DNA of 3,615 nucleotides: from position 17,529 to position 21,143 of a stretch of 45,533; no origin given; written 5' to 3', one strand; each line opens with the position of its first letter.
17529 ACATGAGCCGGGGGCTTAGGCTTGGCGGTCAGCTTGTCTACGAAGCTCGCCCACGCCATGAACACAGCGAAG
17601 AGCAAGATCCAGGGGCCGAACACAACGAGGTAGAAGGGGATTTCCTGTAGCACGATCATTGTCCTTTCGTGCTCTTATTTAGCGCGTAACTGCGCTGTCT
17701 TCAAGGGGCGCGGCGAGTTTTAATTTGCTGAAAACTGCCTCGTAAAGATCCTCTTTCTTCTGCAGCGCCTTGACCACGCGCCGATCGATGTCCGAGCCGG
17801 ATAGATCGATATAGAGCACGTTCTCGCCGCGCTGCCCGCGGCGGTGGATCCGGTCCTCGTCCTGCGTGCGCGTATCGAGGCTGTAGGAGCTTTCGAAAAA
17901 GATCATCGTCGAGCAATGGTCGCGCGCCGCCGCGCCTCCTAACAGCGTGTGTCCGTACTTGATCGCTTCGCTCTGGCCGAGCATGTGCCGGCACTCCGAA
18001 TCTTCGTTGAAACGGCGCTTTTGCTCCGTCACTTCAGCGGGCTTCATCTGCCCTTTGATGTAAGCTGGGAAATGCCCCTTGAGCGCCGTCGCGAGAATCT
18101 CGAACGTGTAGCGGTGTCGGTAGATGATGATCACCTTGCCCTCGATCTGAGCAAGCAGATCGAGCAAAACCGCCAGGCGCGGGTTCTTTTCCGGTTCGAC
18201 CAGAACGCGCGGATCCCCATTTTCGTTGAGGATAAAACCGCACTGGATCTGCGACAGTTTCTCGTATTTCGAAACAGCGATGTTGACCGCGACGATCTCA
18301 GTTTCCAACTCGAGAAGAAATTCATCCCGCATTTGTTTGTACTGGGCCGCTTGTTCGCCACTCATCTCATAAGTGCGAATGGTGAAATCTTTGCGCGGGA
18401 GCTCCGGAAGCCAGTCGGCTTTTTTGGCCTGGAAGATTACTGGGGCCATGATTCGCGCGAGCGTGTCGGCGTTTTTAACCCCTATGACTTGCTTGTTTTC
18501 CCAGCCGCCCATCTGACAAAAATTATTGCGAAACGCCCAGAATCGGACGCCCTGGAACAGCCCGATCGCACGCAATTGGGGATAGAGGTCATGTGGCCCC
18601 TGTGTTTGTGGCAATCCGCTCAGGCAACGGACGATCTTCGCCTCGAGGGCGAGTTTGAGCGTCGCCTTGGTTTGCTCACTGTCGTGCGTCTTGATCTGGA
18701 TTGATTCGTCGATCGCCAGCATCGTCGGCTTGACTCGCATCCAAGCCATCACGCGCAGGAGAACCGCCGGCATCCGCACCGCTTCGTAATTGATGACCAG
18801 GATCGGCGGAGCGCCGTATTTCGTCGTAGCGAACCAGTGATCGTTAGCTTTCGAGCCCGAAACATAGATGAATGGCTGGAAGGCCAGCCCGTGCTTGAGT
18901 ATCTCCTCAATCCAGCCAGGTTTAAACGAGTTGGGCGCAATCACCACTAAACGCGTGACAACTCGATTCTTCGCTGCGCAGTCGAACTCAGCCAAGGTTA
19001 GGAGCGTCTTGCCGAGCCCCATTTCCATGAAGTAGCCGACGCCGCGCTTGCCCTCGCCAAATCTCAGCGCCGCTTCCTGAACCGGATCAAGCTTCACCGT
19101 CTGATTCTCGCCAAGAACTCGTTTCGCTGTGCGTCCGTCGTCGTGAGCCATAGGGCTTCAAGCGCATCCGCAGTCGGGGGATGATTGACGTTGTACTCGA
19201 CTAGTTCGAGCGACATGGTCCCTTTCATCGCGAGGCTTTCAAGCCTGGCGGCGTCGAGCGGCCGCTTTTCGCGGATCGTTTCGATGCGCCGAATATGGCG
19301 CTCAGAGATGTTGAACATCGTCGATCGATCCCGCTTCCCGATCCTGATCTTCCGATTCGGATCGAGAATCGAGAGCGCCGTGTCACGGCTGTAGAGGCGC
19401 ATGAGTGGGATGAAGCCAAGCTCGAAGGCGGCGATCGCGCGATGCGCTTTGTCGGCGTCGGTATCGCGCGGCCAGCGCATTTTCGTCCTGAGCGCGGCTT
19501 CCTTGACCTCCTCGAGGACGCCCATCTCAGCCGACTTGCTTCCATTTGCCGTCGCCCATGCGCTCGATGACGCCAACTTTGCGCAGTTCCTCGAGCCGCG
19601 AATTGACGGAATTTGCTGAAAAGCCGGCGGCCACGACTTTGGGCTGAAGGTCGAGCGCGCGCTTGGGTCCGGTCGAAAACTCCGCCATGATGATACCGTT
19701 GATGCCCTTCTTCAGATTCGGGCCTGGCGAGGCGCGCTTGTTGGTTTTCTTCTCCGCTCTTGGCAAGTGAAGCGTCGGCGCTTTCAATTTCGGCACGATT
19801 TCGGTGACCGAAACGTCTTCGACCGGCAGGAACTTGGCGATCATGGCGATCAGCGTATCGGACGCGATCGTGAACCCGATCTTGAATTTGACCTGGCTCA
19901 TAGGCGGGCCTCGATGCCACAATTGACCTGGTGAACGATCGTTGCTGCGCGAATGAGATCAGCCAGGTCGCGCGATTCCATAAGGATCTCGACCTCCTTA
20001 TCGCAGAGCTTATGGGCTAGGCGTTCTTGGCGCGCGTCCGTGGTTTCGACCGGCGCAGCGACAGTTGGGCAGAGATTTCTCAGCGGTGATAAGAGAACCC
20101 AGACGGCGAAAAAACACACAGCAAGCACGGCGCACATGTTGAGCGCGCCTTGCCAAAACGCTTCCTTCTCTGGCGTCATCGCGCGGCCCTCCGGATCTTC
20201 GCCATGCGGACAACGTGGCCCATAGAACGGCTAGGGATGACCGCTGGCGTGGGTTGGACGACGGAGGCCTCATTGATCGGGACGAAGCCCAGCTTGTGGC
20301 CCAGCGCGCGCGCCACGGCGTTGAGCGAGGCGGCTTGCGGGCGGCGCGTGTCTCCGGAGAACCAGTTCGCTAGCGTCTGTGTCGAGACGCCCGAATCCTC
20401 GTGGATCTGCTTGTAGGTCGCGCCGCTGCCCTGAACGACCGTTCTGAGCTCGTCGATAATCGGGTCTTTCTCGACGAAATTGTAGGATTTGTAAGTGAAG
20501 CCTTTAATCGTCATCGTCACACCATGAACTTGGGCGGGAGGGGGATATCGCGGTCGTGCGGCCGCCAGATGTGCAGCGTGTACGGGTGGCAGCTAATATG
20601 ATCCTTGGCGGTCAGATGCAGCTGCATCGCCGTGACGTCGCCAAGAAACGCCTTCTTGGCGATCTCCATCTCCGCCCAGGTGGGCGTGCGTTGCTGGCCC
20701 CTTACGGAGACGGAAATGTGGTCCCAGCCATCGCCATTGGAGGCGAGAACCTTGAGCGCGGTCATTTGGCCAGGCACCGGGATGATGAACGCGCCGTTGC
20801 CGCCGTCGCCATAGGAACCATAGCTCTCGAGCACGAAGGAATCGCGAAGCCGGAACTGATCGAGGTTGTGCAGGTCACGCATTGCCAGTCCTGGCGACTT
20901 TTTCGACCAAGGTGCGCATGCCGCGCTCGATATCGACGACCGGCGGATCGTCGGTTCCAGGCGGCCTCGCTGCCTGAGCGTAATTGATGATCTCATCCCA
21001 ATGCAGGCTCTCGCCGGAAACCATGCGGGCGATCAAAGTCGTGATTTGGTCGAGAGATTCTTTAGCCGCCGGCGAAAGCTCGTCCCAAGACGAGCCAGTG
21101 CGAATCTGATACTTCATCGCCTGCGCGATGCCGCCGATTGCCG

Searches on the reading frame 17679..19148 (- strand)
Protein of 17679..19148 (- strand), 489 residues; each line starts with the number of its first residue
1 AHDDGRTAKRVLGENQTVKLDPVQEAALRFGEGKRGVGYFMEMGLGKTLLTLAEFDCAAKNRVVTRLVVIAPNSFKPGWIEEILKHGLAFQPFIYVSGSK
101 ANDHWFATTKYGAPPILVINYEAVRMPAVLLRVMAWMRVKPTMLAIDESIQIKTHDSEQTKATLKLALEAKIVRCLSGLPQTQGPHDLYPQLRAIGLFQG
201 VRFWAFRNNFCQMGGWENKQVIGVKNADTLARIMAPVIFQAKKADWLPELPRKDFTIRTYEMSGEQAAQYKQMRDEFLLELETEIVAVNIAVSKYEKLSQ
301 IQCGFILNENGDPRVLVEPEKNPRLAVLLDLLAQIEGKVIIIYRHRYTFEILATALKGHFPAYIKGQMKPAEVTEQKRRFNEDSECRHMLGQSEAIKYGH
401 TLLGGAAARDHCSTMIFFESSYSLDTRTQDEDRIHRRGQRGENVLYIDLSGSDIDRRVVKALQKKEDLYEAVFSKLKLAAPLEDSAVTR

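Call 22: search_protein_families(library=phrogs, proteins=[window:17679-19148:-], max_evalue=0.001)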
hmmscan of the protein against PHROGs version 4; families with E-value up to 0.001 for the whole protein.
window:17679-19148:- (489 aa): 3 families
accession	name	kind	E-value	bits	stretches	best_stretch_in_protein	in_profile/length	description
phrog_62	-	DNA, RNA and nucleotide metabolism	1.3e-88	299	1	14-477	691-1137/1881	DNA helicase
phrog_29996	-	unknown function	6.3e-08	32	1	41-471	749-1162/1189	-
phrog_11354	-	unknown function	2.1e-06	28.4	1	410-476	42-108/116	-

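Call 23: search_protein_families(library=pfam, proteins=[window:17679-19148:-], max_evalue=0.01)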
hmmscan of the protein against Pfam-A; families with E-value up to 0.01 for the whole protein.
window:17679-19148:- (489 aa): 2 families
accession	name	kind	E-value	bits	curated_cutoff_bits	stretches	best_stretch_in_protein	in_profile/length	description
PF00176.29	SNF2-rel_dom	-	1.5e-20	73.9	24.9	1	42-286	25-266/290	SNF2-related domain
PF00271.37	Helicase_C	-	1.1e-05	26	23.5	1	326-438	4-110/110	Helicase conserved C-terminal domain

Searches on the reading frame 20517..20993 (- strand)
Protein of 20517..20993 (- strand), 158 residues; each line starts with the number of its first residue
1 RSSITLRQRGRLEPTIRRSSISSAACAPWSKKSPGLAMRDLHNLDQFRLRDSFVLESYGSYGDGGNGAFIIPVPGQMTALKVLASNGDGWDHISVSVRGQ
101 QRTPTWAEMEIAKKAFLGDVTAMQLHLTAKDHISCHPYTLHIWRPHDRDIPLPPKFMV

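Call 57: search_protein_families(library=phrogs, proteins=[window:20517-20993:-], max_evalue=0.001)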
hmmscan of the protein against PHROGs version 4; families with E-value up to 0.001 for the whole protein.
window:20517-20993:- (158 aa): 1 family
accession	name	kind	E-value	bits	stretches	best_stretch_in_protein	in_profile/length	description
phrog_7839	-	unknown function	3.5e-11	44.3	1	84-157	59-132/136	-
